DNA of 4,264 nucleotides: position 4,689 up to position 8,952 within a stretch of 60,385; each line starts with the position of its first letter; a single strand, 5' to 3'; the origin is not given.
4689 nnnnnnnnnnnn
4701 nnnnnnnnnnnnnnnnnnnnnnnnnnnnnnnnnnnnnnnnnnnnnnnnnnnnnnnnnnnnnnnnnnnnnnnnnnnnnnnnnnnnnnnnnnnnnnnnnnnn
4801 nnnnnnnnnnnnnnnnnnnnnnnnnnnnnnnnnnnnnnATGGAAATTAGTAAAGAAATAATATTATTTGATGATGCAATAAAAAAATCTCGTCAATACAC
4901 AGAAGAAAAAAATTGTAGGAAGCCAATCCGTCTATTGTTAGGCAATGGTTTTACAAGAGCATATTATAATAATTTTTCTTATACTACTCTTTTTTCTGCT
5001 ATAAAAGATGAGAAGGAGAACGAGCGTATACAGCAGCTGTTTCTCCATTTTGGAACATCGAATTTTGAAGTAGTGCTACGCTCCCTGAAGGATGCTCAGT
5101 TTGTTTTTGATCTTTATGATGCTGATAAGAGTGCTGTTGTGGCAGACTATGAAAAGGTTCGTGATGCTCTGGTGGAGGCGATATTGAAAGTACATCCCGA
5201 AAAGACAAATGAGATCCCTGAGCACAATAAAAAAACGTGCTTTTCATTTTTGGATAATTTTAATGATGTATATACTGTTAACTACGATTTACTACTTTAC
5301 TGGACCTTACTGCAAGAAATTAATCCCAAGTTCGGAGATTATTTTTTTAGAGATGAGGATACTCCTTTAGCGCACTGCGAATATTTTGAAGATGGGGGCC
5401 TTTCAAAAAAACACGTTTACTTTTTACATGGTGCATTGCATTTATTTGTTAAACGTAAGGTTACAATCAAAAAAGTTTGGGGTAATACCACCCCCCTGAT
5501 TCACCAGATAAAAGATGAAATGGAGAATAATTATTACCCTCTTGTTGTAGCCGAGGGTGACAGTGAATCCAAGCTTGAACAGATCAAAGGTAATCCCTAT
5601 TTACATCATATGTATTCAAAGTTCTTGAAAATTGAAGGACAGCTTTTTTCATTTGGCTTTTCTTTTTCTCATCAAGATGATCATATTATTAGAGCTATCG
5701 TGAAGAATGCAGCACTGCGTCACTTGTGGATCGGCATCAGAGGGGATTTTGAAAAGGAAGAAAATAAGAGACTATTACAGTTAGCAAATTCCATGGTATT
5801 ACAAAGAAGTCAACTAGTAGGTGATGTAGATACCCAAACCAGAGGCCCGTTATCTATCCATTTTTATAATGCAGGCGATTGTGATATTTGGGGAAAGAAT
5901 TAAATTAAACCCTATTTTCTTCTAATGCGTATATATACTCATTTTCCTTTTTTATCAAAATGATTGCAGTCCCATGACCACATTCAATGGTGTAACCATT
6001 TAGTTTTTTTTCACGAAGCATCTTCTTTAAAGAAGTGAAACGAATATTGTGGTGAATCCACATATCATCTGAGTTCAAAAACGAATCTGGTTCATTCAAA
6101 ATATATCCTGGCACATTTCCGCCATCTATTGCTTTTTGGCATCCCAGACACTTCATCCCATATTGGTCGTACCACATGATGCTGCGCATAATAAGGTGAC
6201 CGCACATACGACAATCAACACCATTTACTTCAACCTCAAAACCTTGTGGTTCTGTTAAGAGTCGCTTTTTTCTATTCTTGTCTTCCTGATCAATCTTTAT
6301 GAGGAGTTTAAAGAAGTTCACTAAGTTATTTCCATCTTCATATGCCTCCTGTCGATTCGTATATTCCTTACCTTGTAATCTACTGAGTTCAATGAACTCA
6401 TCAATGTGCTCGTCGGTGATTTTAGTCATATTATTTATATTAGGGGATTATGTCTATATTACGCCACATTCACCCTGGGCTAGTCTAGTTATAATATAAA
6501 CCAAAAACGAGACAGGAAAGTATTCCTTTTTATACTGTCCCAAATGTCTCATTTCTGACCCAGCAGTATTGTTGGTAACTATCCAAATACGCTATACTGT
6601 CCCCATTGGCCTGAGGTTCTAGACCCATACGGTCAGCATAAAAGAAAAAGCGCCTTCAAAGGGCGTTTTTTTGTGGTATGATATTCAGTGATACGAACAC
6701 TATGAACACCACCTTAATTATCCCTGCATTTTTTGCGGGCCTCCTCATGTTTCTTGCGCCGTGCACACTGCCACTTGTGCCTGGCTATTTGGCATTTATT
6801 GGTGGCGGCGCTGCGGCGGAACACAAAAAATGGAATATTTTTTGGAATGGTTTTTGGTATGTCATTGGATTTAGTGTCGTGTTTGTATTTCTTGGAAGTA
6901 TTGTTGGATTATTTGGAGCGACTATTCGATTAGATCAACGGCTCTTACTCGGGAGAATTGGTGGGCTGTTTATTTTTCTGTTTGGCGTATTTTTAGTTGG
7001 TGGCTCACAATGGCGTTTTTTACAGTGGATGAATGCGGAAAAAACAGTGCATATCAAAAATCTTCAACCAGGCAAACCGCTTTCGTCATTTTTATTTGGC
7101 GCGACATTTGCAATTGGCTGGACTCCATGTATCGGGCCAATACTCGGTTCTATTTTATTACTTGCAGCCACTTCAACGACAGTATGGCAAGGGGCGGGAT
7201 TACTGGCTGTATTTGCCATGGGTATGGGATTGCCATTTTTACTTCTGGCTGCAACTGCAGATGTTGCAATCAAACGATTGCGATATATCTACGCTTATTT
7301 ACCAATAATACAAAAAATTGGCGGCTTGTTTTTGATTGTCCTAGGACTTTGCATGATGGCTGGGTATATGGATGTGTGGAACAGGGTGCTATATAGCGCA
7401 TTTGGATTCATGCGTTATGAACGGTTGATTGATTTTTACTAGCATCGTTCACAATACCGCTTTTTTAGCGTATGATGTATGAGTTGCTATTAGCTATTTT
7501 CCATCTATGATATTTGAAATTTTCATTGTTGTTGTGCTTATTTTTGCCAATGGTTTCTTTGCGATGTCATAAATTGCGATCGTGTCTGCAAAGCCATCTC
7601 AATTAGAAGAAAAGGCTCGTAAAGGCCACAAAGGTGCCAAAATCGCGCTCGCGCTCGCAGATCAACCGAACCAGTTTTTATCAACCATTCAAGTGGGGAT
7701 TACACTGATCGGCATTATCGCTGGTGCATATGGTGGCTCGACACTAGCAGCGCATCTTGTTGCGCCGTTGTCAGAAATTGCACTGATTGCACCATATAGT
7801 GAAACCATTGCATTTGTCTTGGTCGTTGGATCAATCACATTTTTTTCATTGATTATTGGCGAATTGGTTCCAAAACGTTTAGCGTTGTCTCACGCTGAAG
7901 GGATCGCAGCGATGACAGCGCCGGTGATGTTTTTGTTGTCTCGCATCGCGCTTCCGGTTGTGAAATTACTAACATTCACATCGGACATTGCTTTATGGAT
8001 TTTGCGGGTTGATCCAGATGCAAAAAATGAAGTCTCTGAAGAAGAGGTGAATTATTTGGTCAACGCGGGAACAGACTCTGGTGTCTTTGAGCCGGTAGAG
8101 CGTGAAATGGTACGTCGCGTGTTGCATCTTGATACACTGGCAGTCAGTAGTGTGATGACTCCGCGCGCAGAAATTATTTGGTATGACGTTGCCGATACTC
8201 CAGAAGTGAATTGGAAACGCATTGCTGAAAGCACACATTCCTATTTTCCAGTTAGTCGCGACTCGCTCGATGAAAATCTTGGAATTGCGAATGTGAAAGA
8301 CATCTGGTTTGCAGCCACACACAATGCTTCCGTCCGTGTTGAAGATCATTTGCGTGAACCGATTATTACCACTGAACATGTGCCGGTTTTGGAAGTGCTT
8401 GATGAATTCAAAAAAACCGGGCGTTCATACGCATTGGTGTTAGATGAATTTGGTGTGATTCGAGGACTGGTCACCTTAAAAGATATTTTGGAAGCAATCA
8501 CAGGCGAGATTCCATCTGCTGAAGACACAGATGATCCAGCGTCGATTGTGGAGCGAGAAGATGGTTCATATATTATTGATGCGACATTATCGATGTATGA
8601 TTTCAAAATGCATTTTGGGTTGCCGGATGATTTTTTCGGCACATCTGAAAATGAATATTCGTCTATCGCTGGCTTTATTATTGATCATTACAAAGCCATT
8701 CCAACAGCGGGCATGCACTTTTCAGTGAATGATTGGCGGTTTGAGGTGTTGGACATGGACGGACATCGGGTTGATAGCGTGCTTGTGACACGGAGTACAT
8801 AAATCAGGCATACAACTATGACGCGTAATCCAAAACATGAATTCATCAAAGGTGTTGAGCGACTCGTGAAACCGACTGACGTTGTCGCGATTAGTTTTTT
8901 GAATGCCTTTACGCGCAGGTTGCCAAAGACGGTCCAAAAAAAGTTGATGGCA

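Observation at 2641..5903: LexA-like repressor leads a four-gene operon ending in a DUF2130 coiled-coil/PD-(D/E)xK-like protein and a SIR2-like (DUF4917) protein: candidate DNA-damage-inducible defence module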

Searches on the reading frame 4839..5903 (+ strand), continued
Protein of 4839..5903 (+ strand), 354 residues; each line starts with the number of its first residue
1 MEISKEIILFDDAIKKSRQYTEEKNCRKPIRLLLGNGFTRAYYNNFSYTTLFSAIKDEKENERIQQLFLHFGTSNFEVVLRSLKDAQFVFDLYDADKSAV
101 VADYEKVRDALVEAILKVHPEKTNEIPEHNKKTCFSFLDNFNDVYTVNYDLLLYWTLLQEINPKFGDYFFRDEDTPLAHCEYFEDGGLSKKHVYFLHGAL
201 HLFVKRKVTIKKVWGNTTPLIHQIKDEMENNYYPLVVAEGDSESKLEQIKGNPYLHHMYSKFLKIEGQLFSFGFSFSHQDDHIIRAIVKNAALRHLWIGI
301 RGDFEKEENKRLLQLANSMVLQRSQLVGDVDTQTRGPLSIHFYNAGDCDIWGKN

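Call 49: search_solved_structures(query=A1, max_evalue=1, show_alignments=2)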
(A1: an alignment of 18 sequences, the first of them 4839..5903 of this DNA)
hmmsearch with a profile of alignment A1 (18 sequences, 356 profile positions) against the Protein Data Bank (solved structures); distinct sequences matched with E-value up to 1: 1.
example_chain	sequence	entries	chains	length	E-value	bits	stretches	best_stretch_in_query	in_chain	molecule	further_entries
8w9l_A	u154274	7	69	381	0.0081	18.8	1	140-217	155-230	SIR2-like domain-containing protein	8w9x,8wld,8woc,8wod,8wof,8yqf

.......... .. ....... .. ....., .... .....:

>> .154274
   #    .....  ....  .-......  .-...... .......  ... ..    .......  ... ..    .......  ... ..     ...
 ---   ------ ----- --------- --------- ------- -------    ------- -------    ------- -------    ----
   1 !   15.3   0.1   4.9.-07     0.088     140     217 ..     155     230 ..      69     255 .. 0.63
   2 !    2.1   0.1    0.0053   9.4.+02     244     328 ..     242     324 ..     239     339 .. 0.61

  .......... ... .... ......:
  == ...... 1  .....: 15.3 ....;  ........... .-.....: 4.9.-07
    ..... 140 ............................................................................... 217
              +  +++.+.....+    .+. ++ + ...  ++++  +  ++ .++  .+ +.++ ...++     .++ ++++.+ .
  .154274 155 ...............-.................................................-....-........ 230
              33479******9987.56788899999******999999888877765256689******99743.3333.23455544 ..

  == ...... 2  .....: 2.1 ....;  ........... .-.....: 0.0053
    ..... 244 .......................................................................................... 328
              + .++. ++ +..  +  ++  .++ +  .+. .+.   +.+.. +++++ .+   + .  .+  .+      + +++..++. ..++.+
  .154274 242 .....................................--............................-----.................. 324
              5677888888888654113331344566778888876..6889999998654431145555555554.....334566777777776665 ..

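Call 57: find_related_loci(query=A1, collection=viral_contigs, flank=6000)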
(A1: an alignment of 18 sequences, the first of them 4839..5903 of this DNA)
Query A1 (354 aa) in viral_contigs; peptide patterns used: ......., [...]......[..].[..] (x = any residue, [..] = any of these).
65 stretches matched a pattern; 29 encode a relative of the query (tblastn E <= 1e-3); 29 distinct loci.
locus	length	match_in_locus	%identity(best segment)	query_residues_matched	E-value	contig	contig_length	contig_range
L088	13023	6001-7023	35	3-352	4e-59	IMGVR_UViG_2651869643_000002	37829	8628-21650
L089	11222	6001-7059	35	6-352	2e-56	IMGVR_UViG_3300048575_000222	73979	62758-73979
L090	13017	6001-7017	34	6-354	8e-55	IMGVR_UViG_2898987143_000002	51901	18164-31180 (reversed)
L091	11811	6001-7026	32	2-352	1e-53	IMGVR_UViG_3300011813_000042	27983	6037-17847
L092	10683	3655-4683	32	2-353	2e-53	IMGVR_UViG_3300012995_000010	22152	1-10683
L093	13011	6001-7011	32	6-352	3e-53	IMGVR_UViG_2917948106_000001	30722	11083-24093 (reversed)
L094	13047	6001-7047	34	10-352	9e-53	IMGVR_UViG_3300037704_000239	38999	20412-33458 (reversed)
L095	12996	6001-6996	34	20-354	5e-52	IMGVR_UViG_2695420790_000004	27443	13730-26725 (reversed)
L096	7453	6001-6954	34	32-352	2e-51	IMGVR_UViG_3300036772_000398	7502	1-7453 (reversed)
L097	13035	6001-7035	34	6-352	3e-51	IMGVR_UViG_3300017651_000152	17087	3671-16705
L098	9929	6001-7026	33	6-354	3e-51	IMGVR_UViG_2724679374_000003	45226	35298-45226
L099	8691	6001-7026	31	2-352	6e-50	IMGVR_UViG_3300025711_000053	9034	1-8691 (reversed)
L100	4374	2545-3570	31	2-352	1e-49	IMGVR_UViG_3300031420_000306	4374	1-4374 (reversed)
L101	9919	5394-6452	31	6-352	6e-45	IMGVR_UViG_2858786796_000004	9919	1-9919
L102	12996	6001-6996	33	20-354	9e-52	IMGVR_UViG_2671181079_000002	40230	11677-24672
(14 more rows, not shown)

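Call 63: predict_structure(alignment_id=A1)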
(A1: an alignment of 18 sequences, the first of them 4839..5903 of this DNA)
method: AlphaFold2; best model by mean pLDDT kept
length: 354 residues; sequences in the alignment: 18
mean_pLDDT: 86.6   pTM: 0.86
mean pLDDT of the five models: 86.6, 86.1, 85.0, 84.5, 83.8
residues with pLDDT >= 90: 170; 70-90: 157; 50-70: 27; < 50: 0
segments of 3 or more residues with pLDDT < 50: none
pLDDT, mean of each block of 10 residues (from residue 1): 88 94 81 90 68 62 82 78 92 94 89 78 87 93 90 84 84 87 83 92 89 85 87 83 91 94 94 86 95 94 90 94 83 79 92 86
secondary structure, 60 per line:
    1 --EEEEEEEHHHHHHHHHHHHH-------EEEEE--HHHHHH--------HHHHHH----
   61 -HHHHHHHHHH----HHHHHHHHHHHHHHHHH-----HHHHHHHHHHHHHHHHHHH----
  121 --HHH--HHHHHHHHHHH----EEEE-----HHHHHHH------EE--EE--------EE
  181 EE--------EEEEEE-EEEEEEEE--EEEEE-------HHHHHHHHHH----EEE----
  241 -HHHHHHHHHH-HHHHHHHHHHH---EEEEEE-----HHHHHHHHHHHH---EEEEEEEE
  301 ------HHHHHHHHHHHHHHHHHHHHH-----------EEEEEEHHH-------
elements in order: E3-9 H10-22 E30-34 H37-42 H51-56 H62-71 H76-92 H98-116 H128-138 E143-146 H152-158 E179-182 E191-196 E198-205 E208-212 H220-229 E234-236 H242-251 H253-263 E267-272 H278-289 E293-300 H307-327 E339-344

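Call 67: fold_search(model_id=the predicted structure, library=pdb)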
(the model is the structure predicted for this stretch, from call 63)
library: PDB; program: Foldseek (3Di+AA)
matches with E <= 10: 434; with E <= 0.001: 80
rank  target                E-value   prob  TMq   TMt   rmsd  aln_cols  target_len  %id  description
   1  8uae_B                4.2e-11  1.00  0.56  0.52   8.2       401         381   13  E. coli Sir2_HerA complex (12:6) with ATPgamaS (released 2023-12-27)
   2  8sub_D                6.3e-11  1.00  0.53  0.48   8.0       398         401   14  E. coli SIR2-HerA complex (dodecamer SIR2 pentamer HerA) (released 2023-12-27)
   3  8sub_J                6.7e-11  1.00  0.50  0.45   9.1       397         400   14  E. coli SIR2-HerA complex (dodecamer SIR2 pentamer HerA) (released 2023-12-27)
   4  8su9_D                7.5e-11  1.00  0.51  0.46   8.5       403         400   14  E. coli SIR2-HerA complex (hexamer HerA bound with dodecamer Sir2) (released 2024-03-27)
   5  8suw_J                1.5e-10  1.00  0.52  0.47   8.6       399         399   13  E. coli SIR2-HerA complex (dodecamer SIR2 bound 4 protomers of HerA) (released 2024-03-27)
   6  8sub_I                1.5e-10  1.00  0.53  0.48   8.4       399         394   14  E. coli SIR2-HerA complex (dodecamer SIR2 pentamer HerA) (released 2023-12-27)
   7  8sub_B                1.9e-10  1.00  0.52  0.48   7.3       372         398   15  E. coli SIR2-HerA complex (dodecamer SIR2 pentamer HerA) (released 2023-12-27)
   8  8sub_F                1.9e-10  1.00  0.53  0.48   8.0       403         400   14  E. coli SIR2-HerA complex (dodecamer SIR2 pentamer HerA) (released 2023-12-27)
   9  8sub_K                2.1e-10  1.00  0.53  0.48   7.9       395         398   14  E. coli SIR2-HerA complex (dodecamer SIR2 pentamer HerA) (released 2023-12-27)
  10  8j4u_G                2.3e-10  1.00  0.52  0.48   7.3       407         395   14  Structure of HerA-Sir2 complex from Escherichia coli Nezha system (released 2024-01-03)
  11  8suw_B                2.7e-10  1.00  0.54  0.49   8.2       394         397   14  E. coli SIR2-HerA complex (dodecamer SIR2 bound 4 protomers of HerA) (released 2024-03-27)
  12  8uae_F                3.6e-10  1.00  0.53  0.50   7.8       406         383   14  E. coli Sir2_HerA complex (12:6) with ATPgamaS (released 2023-12-27)
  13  8suw_F                5.1e-10  1.00  0.53  0.48   8.1       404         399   15  E. coli SIR2-HerA complex (dodecamer SIR2 bound 4 protomers of HerA) (released 2024-03-27)
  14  8sub_E                8.1e-10  1.00  0.53  0.48   8.6       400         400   13  E. coli SIR2-HerA complex (dodecamer SIR2 pentamer HerA) (released 2023-12-27)
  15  8sub_G                1.1e-09  1.00  0.53  0.49   8.1       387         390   13  E. coli SIR2-HerA complex (dodecamer SIR2 pentamer HerA) (released 2023-12-27)
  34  8w9l_A                7.8e-07  1.00  0.48  0.48   7.6       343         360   15  Cryo-EM structure of PsSIR2 (released 2024-09-11)
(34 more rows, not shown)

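Call 81: search_protein_families(library=phrogs, proteins=[L001:2092-3639:-], max_evalue=0.001)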
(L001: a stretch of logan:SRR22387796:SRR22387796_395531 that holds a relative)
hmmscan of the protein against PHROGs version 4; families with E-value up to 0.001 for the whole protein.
L001:2092-3639:- (515 aa): 6 families
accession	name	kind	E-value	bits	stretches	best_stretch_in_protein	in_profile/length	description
phrog_38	-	head and packaging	2.5e-73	249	1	22-496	269-713/760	terminase large subunit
phrog_5573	-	head and packaging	1.3e-14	55.3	1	241-489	20-237/250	terminase large subunit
phrog_14112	-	unknown function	1.2e-12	48.9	1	64-197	109-243/247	-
phrog_2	-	head and packaging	2.4e-10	40.8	1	44-494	269-597/807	terminase large subunit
phrog_4758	-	head and packaging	2.4e-09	37.9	1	17-229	12-223/243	terminase large subunit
phrog_979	-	head and packaging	1.7e-05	24.7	1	320-490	421-603/642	terminase large subunit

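Call 82: search_protein_families(library=padloc, proteins=[L001:9075-10253:+], max_evalue=0.001)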
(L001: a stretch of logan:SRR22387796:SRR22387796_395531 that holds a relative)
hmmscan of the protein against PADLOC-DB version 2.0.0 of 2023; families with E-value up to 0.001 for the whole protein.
L001:9075-10253:+ (392 aa): 0 families

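Call 91: search_dna_similar(query=window:4839-5903:+, collection=phages, mode=protein, max_rows=15)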
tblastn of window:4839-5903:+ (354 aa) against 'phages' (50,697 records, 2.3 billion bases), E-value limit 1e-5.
No match.

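Call 101: search_protein_families(library=pfam, proteins=[L001:9075-10253:+, L009:8063-8365:+, L009:8376-9053:+, L009:4815-6107:+], max_evalue=0.05)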
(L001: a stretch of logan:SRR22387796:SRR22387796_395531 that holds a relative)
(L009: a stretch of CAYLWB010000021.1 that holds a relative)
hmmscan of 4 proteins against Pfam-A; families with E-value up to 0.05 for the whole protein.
L001:9075-10253:+ (392 aa): 0 families

L009:8063-8365:+ (101 aa): 0 families

L009:8376-9053:+ (226 aa): 1 family
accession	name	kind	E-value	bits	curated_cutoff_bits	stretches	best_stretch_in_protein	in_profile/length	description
PF11185.13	DUF2971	-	1.4e-08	36.4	22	1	68-156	1-89/89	Protein of unknown function (DUF2971)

L009:4815-6107:+ (431 aa): 0 families

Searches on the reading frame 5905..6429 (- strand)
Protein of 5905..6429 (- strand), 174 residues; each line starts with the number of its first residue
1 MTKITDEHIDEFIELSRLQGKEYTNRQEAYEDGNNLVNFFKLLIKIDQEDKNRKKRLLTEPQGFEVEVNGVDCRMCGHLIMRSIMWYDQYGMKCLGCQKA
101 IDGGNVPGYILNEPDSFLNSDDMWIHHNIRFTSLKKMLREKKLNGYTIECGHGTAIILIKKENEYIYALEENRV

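Call 5: search_protein_families(library=pfam, proteins=[window:5905-6429:-], max_evalue=0.01)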
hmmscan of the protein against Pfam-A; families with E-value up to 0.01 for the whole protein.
window:5905-6429:- (174 aa): 0 families

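Call 6: search_protein_families(library=padloc, proteins=[window:5905-6429:-], max_evalue=0.01)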
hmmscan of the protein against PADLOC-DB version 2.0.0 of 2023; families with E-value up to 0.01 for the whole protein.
window:5905-6429:- (174 aa): 0 families

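Call 7: search_protein_families(library=ncbifam, proteins=[window:5905-6429:-], max_evalue=0.01)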
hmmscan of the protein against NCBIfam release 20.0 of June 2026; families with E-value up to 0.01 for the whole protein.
window:5905-6429:- (174 aa): 0 families

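Call 8: search_protein_families(library=phrogs, proteins=[window:5905-6429:-], max_evalue=0.01)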
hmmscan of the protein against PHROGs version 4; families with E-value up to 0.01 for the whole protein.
window:5905-6429:- (174 aa): 0 families

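Call 101: search_protein_families(library=pfam, proteins=[window:5905-6429:-], max_evalue=0.05)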
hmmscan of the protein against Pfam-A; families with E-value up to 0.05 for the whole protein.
window:5905-6429:- (174 aa): 0 families

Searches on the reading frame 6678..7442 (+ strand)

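Call 95: search_protein_families(library=pfam, proteins=[window:6678-7442:+], max_evalue=0.00001)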
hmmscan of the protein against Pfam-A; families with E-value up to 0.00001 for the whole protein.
window:6678-7442:+ (254 aa): 2 families
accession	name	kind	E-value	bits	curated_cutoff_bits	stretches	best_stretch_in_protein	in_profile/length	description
PF02683.22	DsbD_TM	-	5.6e-20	72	27.1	1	13-227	3-215/219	Cytochrome C biogenesis protein transmembrane domain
PF13386.12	DsbD_2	-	1.2e-09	38.8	24.9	1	17-224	2-198/199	Cytochrome C biogenesis protein transmembrane region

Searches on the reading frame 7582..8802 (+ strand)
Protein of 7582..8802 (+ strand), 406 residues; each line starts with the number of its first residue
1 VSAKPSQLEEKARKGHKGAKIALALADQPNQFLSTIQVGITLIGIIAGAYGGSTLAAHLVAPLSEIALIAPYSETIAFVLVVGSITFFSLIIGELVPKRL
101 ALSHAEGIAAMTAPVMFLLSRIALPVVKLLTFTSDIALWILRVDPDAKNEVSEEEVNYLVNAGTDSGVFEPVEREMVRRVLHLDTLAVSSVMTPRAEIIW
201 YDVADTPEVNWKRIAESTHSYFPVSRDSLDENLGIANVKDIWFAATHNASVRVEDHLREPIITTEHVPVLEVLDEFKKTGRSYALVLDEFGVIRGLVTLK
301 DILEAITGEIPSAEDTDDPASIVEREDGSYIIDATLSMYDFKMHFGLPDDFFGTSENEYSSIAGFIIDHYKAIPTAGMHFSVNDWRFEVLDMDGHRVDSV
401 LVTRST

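Call 95: search_protein_families(library=pfam, proteins=[window:7582-8802:+], max_evalue=0.00001)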
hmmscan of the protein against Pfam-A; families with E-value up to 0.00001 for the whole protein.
window:7582-8802:+ (406 aa): 3 families
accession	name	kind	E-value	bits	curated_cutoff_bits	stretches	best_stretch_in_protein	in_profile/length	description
PF01595.25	CNNM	-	1e-37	130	28.4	1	1-173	21-181/181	Cyclin M transmembrane N-terminal domain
PF03471.22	CorC_HlyC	-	1.4e-19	70.3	27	1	324-404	2-79/81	Transporter associated domain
PF00571.33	CBS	-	6.5e-08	33.2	24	1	258-307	7-56/57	CBS domain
